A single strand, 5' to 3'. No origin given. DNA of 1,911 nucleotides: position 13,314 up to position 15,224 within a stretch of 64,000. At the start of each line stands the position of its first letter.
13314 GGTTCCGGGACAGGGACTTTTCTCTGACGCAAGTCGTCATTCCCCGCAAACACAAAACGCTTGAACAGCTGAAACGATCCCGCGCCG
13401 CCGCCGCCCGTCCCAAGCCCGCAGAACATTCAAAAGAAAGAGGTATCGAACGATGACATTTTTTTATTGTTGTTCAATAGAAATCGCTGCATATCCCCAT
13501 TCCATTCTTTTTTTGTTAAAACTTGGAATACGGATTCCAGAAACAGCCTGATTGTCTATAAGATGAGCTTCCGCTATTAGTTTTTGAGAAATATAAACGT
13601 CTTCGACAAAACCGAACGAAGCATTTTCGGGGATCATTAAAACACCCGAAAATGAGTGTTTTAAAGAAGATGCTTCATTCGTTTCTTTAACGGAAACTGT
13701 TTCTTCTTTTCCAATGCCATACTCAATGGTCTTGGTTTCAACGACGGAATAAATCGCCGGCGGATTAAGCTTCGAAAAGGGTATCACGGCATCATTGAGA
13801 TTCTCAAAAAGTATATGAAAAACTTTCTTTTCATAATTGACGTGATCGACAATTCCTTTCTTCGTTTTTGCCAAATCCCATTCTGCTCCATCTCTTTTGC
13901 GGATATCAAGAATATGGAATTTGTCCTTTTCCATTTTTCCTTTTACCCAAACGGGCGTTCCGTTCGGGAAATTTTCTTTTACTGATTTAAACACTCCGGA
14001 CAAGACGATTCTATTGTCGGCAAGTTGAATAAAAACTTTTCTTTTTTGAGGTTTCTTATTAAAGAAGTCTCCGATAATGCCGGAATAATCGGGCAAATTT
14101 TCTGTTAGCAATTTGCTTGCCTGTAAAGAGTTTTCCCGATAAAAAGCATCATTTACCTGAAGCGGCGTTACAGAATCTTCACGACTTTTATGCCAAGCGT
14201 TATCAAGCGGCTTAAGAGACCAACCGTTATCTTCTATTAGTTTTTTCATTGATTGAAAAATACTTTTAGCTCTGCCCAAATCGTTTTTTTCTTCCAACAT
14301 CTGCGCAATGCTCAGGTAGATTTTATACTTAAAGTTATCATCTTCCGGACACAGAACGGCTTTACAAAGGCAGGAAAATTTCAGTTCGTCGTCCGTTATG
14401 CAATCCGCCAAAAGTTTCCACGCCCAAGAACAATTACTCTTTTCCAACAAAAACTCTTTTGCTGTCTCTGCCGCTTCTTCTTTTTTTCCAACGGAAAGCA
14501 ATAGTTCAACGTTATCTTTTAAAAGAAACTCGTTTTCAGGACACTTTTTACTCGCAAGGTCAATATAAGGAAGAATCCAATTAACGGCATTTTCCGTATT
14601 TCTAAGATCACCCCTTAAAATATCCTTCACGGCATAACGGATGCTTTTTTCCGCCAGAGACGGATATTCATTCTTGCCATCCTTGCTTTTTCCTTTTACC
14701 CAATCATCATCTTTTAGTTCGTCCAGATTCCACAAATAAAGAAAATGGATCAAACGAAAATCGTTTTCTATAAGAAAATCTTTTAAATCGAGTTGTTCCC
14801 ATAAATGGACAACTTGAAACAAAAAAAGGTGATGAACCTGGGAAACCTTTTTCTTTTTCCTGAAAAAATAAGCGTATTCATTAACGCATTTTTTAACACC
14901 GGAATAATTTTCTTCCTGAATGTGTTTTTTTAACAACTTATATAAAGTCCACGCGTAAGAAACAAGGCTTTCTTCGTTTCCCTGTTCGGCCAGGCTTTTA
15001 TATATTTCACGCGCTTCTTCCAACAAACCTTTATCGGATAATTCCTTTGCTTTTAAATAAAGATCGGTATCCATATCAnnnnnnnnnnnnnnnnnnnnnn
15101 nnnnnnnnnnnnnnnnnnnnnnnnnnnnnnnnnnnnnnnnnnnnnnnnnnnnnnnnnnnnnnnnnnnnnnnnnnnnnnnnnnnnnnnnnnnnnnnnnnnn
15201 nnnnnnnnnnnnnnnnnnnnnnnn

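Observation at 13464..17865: Translationally coupled two-gene module: DUF4145-like + RecD/TraA SF1 helicase + unknown C-domain (929 aa) with a TPR + tandem cold-shock-OB partner (536 aa). Candidate undescribed defence system.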

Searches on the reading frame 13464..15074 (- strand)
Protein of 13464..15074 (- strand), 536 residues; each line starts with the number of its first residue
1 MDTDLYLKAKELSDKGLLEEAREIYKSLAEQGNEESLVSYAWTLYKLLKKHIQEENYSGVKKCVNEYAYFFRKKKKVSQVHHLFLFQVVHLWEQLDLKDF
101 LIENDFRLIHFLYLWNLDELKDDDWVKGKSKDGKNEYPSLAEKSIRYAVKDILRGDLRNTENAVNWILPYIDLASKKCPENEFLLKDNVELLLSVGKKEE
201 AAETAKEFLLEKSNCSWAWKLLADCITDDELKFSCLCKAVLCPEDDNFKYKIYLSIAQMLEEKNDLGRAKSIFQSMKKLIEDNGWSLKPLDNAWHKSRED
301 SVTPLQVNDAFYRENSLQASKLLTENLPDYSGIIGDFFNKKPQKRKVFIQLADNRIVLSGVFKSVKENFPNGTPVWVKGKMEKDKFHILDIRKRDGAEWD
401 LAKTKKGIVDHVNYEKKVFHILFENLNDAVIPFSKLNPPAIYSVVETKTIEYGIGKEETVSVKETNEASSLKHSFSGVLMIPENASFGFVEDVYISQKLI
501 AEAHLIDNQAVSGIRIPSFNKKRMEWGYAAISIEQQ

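Call 7: search_protein_families(library=pfam, proteins=[window:13464-15074:-], max_evalue=0.1)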
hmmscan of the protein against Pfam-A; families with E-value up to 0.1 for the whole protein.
window:13464-15074:- (536 aa): 4 families
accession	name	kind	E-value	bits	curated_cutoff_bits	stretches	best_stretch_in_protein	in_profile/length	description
PF22860.2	DUF7017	-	5.7e-27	94.9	27.5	1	187-319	6-141/141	Domain of unknown function (DUF7017)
PF22707.2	S1CSD-TOTE-2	-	3.5e-16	59.4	27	1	474-533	2-60/60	S1/CSD-like domain 2 of the TOTE conflict systems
PF22708.2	S1CSD-TOTE-1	-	1.4e-06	28.1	27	1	402-438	4-40/65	S1/CSD-like domain 1 of the TOTE conflict systems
PF13428.12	TPR_14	-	0.0053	17.8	23.5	0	190-224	9-43/44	Tetratricopeptide repeat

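Call 8: search_protein_families(library=padloc, proteins=[window:13464-15074:-], max_evalue=0.1)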
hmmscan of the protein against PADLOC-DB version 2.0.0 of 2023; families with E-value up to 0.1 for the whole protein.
window:13464-15074:- (536 aa): 12 families
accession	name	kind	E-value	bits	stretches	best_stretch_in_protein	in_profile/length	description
PDLC04488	PDC-M16B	-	1.9e-97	325.5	1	5-535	96-630/634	-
PDLC04477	PDC-M16B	-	2.2e-42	143.4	3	104-341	136-377/501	-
PDLC04478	PDC-M16B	-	1.4e-30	104.5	1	9-534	107-638/654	-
PDLC04480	PDC-M16B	-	2e-24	84.1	2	10-395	10-401/472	-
PDLC04483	PDC-M16B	-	4.7e-24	82.9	1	13-534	11-536/537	-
PDLC04484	PDC-M16B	-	2.6e-23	80.1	1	108-501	137-538/574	-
PDLC04482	PDC-M16B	-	1.3e-18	65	1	116-530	116-549/555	-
PDLC04485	PDC-M16B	-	2.4e-16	57.2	1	38-288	149-398/667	-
PDLC04481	PDC-M16B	-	4.2e-16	56.7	2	17-266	18-266/471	-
PDLC04486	PDC-M16B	-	1.3e-13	48.7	1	107-296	137-324/498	-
PDLC04479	PDC-M16B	-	3.5e-09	34.4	1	40-407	46-423/490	-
PDLC04487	PDC-M16B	-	0.00021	18.7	1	108-288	113-295/354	-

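Call 9: search_protein_families(library=ncbifam, proteins=[window:13464-15074:-], max_evalue=0.1)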
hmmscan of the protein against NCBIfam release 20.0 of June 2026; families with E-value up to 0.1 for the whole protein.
window:13464-15074:- (536 aa): 1 family
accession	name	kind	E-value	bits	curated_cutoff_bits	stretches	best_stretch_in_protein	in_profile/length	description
NF052400.1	M48_BAM_BepA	equivalog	0.083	11.6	570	0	156-230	349-423/483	beta-barrel assembly-enhancing protease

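Call 31: find_homologous_proteins(query=window:13464-15074:-, max_evalue=0.00001)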
Query window:13464-15074:- (536 aa): 4 proteins with E <= 0.00001 among 8000 candidates.
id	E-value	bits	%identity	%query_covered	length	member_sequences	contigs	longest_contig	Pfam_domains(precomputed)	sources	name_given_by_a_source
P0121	0.0e+0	1196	99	100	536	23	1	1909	PF22707.3,PF22708.3,PF22860.3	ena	-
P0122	3.8e-290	981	81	100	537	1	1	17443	PF22707.3,PF22708.3,PF22860.3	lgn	-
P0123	5.2e-21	93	26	57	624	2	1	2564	PF22708.3,PF22860.3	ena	-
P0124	8.5e-19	86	27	60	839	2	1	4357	PF22708.3,PF22860.3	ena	-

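Call 52: search_protein_representatives(alignment_id=A2)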
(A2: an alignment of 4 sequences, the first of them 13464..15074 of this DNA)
Query: 4 sequences, 619 profile positions. Proteins with E-value up to 0.001 (for the whole library): 1182; up to 1e-10: 837; up to 1e-30: 250. The best 150 are listed.
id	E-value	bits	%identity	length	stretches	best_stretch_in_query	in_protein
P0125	7.5e-253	857.0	-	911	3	17-551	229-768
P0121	2.5e-232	789.2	-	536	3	1-336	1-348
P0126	2.5e-185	634.0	-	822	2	35-618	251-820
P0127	1.3e-134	466.4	-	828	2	34-619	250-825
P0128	3.1e-119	415.7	-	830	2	38-613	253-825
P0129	1.7e-96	340.6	-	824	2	55-615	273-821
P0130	2.7e-88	313.5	-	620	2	50-393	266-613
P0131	1.8e-86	307.4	-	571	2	4-375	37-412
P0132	1.4e-82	294.6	-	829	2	40-616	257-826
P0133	1.2e-77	278.3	-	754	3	39-373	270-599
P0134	3.3e-75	270.2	-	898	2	75-600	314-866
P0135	7.9e-73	262.4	-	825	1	53-617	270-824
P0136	8.8e-73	262.2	-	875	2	62-616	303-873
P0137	1.1e-72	261.9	-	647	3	44-374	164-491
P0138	2.7e-72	260.6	-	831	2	50-617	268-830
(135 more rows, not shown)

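Call 54: find_homologous_proteins(query=A2, max_evalue=1e-10)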
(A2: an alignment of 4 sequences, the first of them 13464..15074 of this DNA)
Query A2 (4 sequences) (536 aa, profile of the alignment): 3 proteins with E <= 1e-10 among 8000 candidates.
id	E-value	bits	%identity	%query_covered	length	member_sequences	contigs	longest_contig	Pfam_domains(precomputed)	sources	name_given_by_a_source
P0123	9.0e-289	977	26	57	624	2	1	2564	PF22708.3,PF22860.3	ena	-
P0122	4.7e-232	790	81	100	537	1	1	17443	PF22707.3,PF22708.3,PF22860.3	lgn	-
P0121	8.0e-232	789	99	100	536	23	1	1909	PF22707.3,PF22708.3,PF22860.3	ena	-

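Call 65: predict_structure(alignment_id=A3)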
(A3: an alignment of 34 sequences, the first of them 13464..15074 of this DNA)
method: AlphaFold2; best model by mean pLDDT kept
length: 536 residues; sequences in the alignment: 34
mean_pLDDT: 89.4   pTM: 0.75
mean pLDDT of the five models: 89.4, 89.3, 89.0, 88.9, 88.0
residues with pLDDT >= 90: 344; 70-90: 173; 50-70: 16; < 50: 3
segments of 3 or more residues with pLDDT < 50: 364-366
pLDDT, mean of each block of 10 residues (from residue 1): 90 96 95 91 95 90 91 82 92 78 82 93 93 91 96 86 96 94 93 95 92 88 95 95 78 92 93 88 82 78 89 90 91 83 81 78 61 91 84 92 94 93 93 83 93 86 92 97 95 95 95 95 91 92
secondary structure, 60 per line:
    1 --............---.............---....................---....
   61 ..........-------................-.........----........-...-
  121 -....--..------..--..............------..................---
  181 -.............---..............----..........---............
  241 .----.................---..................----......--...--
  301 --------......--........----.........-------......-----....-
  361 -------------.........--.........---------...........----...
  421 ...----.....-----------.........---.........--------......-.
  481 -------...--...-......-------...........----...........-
elements in order: H3-14 H18-30 H34-53 H57-70 H78-93 H95-103 H108-115 H122-125 H140-153 H160-177 H182-194 H198-211 H216-225 H229-241 H246-262 H266-283 H288-293 H309-314 H317-324 E329-337 E345-350 E356-359 E374-382 E385-393 E403-413 E418-423 E428-432 E444-452 E456-464 E473-478 E488-490 E493-495 H497-502 E510-520 E525-535

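Call 75: find_related_loci(query=A5, collection=metagenome_contigs, flank=5000)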
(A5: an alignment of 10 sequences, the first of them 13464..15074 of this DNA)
Query A5 (536 aa) in metagenome_contigs; peptide patterns used: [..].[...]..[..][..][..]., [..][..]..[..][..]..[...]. (x = any residue, [..] = any of these).
507 stretches matched a pattern; 205 encode a relative of the query (tblastn E <= 1e-3); the best 80 are kept; 80 distinct loci.
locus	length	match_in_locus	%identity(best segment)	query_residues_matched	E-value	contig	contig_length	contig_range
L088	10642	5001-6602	30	5-534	2e-66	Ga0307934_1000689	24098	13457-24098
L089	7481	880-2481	30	5-534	2e-66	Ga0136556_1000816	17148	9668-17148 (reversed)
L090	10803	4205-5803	32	5-533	2e-65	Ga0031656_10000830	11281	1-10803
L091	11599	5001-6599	31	8-535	1e-63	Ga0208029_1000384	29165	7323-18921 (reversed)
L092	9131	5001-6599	31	8-535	1e-63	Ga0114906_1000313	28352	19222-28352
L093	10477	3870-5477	31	5-536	1e-63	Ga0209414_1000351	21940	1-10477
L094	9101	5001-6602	30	5-534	3e-63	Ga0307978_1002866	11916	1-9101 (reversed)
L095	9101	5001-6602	30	5-534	3e-63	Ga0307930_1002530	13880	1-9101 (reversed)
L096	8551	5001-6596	32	8-535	3e-63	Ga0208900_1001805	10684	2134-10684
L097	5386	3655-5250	31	8-534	8e-63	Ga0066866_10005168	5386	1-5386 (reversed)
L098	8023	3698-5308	33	5-534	6e-63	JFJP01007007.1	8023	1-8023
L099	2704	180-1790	32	5-534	3e-63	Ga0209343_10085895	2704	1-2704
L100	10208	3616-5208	31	8-533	6e-61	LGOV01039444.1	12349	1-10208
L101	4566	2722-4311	31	9-534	8e-61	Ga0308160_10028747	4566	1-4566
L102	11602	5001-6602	30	5-534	2e-66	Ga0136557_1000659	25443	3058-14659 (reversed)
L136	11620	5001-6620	27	5-533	4e-48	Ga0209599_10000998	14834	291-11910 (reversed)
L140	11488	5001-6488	28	39-531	2e-44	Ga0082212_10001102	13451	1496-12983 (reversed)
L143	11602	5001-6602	28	9-536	4e-48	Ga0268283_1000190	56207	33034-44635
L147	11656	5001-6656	28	8-534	3e-36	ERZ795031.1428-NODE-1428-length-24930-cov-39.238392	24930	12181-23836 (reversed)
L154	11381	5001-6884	29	5-535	3e-35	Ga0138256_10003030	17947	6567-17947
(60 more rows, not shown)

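Call 80: search_protein_families(library=pfam, proteins=[L136:3342-4289:+, L136:9388-11085:-, L136:6758-9391:-, L140:1465-4299:+, L143:1672-4704:+, L147:1799-4732:+, L154:1733-4726:+, L136:4707-6719:+], max_evalue=0.001)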
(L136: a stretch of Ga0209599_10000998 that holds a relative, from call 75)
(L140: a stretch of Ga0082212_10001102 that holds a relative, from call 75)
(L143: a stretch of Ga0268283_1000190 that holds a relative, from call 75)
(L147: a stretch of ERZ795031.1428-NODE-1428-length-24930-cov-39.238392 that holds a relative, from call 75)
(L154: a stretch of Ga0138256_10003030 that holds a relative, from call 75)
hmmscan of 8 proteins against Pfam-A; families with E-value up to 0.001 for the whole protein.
L136:3342-4289:+ (315 aa): 1 family
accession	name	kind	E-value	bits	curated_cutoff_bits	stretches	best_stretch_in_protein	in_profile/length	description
PF01636.29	APH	-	1.8e-30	106.9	23.2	1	25-256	1-239/239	Phosphotransferase enzyme family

L136:9388-11085:- (565 aa): 12 families
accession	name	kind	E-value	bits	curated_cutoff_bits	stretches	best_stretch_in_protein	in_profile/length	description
PF13604.12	AAA_30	-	7.1e-20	72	27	1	21-223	9-170/191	AAA domain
PF13245.12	AAA_19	-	3.8e-17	63.2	25.1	1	31-176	12-132/134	AAA domain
PF13538.12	UvrD_C_2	-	1.2e-13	51.2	27.4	1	417-466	2-51/52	UvrD-like helicase C-terminal domain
PF01443.25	Viral_helicase1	-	2.9e-12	47.3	21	0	370-466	131-226/228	Viral superfamily 1 RNA helicase core domain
PF05970.20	PIF1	-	4.3e-07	30.2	25.9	1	23-213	15-194/223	PIF1-like helicase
PF13401.12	AAA_22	-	1.9e-05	25.4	27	1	32-169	7-123/130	AAA domain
PF01637.24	ATPase_2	-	4.3e-05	23.9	33.2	1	21-166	10-150/225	ATPase domain predominantly from Archaea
PF13086.12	AAA_11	-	9.2e-05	22.8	27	0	155-176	232-253/257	AAA domain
PF22721.1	TBP-TOTE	-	0.00012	22.1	27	1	486-553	9-76/78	TATA-binding-like protein domain of the TOTE conflict systems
PF09848.15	SLFN-g3_helicase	-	0.00015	21.7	24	1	33-221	4-174/354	Schlafen group 3, DNA/RNA helicase domain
PF05127.21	NAT10_TcmA_helicase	-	0.00062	20.1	22.7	0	34-131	1-102/176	RNA cytidine acetyltransferase NAT10/TcmA, helicase domain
PF04851.21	ResIII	-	0.0008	19.8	22.5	0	21-126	14-133/164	Type III restriction enzyme, res subunit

L136:6758-9391:- (877 aa): 7 families
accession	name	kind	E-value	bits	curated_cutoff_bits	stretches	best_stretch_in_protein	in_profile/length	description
PF00580.27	UvrD-helicase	-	2.4e-65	221.4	23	1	18-293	1-270/271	UvrD/REP helicase N-terminal domain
PF13361.12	UvrD_C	-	6.1e-60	203.9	25.6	1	301-637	3-348/350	UvrD-like helicase C-terminal domain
PF13245.12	AAA_19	-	5.1e-20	72.4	25.1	1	31-279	12-134/134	AAA domain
PF13538.12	UvrD_C_2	-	2.7e-09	37.2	27.4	1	578-634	4-51/52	UvrD-like helicase C-terminal domain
PF13087.12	AAA_12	-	1.6e-08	34.8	27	1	525-634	87-190/195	AAA domain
PF01443.25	Viral_helicase1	-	1.4e-06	28.7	21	0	563-634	164-226/228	Viral superfamily 1 RNA helicase core domain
PF13604.12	AAA_30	-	3.5e-06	27.3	27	0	18-82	2-66/191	AAA domain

L140:1465-4299:+ (944 aa): 3 families
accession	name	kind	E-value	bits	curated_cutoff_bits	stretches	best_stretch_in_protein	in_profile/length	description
PF13538.12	UvrD_C_2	-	1.2e-10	41.5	27.4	1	676-727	1-51/52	UvrD-like helicase C-terminal domain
PF08378.17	NERD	-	5.5e-10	40.2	22.1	1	29-122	16-101/111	Nuclease-related domain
PF22721.1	TBP-TOTE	-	0.00035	20.5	27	0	796-849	16-67/78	TATA-binding-like protein domain of the TOTE conflict systems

L143:1672-4704:+ (1010 aa): 5 families
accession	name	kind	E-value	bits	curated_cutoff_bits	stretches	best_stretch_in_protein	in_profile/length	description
PF22721.1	TBP-TOTE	-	7.5e-22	77.2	27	2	840-906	4-71/78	TATA-binding-like protein domain of the TOTE conflict systems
PF08378.17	NERD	-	2.1e-09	38.3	22.1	1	55-153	8-95/111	Nuclease-related domain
PF13538.12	UvrD_C_2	-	7.2e-07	29.4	27.4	1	750-801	1-51/52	UvrD-like helicase C-terminal domain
PF13604.12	AAA_30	-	5.2e-06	26.8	27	1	281-402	17-107/191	AAA domain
PF13401.12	AAA_22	-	0.00031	21.5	27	1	285-438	8-126/130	AAA domain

L147:1799-4732:+ (977 aa): 2 families
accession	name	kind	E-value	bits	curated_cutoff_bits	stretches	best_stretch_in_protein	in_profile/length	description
PF22721.1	TBP-TOTE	-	1.3e-20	73.2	27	2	890-961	3-76/78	TATA-binding-like protein domain of the TOTE conflict systems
PF08378.17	NERD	-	6.9e-08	33.4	22.1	1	48-147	34-111/111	Nuclease-related domain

L154:1733-4726:+ (997 aa): 4 families
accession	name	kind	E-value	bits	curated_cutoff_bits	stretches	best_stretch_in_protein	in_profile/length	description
PF22721.1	TBP-TOTE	-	4.3e-17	61.9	27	1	826-887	5-69/78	TATA-binding-like protein domain of the TOTE conflict systems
PF13538.12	UvrD_C_2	-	1.1e-08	35.3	27.4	1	736-787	2-52/52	UvrD-like helicase C-terminal domain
PF08378.17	NERD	-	2.1e-07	31.9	22.1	1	42-125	32-102/111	Nuclease-related domain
PF13604.12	AAA_30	-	1.7e-05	25.1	27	1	229-426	2-130/191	AAA domain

L136:4707-6719:+ (670 aa): 7 families
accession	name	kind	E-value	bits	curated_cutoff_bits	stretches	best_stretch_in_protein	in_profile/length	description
PF22860.2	DUF7017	-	2.5e-44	151.1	27.5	1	267-408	1-141/141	Domain of unknown function (DUF7017)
PF22708.2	S1CSD-TOTE-1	-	1.1e-13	50.8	27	1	497-554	1-58/65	S1/CSD-like domain 1 of the TOTE conflict systems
PF22707.2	S1CSD-TOTE-2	-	3.5e-11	43.4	27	1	579-637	2-59/60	S1/CSD-like domain 2 of the TOTE conflict systems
PF14559.12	TPR_19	-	1.5e-06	28.9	25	0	15-54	3-42/68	Tetratricopeptide repeat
PF24575.1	TPR_Slam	-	3.5e-05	24.6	35.2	0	90-136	41-87/104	Surface lipoprotein assembly modifier, N-terminal TPR repeats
PF13431.12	TPR_17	-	0.00036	21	24.4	0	27-64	3-33/34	Tetratricopeptide repeat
PF04212.24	MIT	-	0.00085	19.8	30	0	98-122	6-30/66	MIT (microtubule interacting and transport) domain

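Call 93: search_protein_families(library=pfam, alignment_id=A7, max_evalue=0.00001)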
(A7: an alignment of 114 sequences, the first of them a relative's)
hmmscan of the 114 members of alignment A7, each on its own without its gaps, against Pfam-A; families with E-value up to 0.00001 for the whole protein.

A. member 1, L088:2-454:+ (150 aa): 0 families

B. families by the number of members that match (of 114 scanned): 106 families (the first 25 are shown)
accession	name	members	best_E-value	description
PF03235.19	GmrSD_N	4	1.3e-32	GmrSD restriction endonuclease, N-terminal domain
PF00977.27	His_biosynth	2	1.3e-83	Histidine biosynthesis protein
PF18766.7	SWI2_SNF2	2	2.1e-68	SWI2/SNF2 ATPase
PF01863.23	YgjP-like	2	2.2e-63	YgjP-like, metallopeptidase domain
PF03796.21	DnaB_C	2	2.5e-49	DnaB-like helicase C terminal domain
PF00590.25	TP_methylase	2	1.7e-44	Tetrapyrrole (Corrin/Porphyrin) Methylases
PF04313.20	HSDR_N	2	2e-40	Type I restriction enzyme R protein N terminus (HSDR_N)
PF22679.2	T1R_D3-like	2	3.3e-35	Type I restriction enzyme subunit R domain 3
PF00892.27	EamA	2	4.1e-34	EamA-like transporter family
PF01420.25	Methylase_S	2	6.5e-32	Type I restriction modification DNA specificity domain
PF00078.32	RVT_1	2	7.6e-21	Reverse transcriptase (RNA-dependent DNA polymerase)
PF04851.21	ResIII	2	2.7e-17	Type III restriction enzyme, res subunit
PF06745.19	ATPase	2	1.4e-07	KaiC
PF02463.25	SMC_N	2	2.2e-07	RecF/RecN/SMC N terminal domain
PF10263.15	SprT-like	2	8e-07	SprT-like family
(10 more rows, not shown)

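Call 94: search_protein_families(library=padloc, alignment_id=A7, max_evalue=1e-10)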
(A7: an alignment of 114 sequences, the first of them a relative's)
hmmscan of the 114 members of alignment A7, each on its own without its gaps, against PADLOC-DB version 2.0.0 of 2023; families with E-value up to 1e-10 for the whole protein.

A. member 1, L088:2-454:+ (150 aa): 3 families
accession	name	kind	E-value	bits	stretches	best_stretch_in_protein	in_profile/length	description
PDLC03027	MTase_I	-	3.1e-49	166.2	1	1-149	657-809/810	Type I methyltransferase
PDLC03032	MTase_I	-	1.4e-29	100.8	1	2-146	636-784/1001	Type I methyltransferase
PDLC03022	MTase_I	-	6.3e-16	55.9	1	16-149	704-844/857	Type I methyltransferase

B. families by the number of members that match (of 114 scanned): 279 families (the first 25 are shown)
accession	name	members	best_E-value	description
PDLC03032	MTase_I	3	1.4e-29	Type I methyltransferase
PDLC03044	REase_I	2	0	Type I restriction enzyme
PDLC03098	Specificity_I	2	9.6e-109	Type I specificity subunit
PDLC03041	REase_I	2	1.4e-102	Type I restriction enzyme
PDLC03040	REase_I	2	5.7e-88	Type I restriction enzyme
PDLC03087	Specificity_I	2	1.1e-74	Type I specificity subunit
PDLC03048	REase_I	2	1.3e-66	Type I restriction enzyme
PDLC02956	RT_XIII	2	5.4e-65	-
PDLC02949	RT_other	2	4.4e-58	-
PDLC03740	RT_outgroup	2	3.8e-56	retron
PDLC03739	RT_Ec107-like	2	1.7e-55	retron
PDLC02942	RT_III-A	2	5.5e-53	-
PDLC03116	Specificity_I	2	1.9e-52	Type I specificity subunit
PDLC03113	Specificity_I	2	2.2e-46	Type I specificity subunit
PDLC03099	Specificity_I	2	4.6e-46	Type I specificity subunit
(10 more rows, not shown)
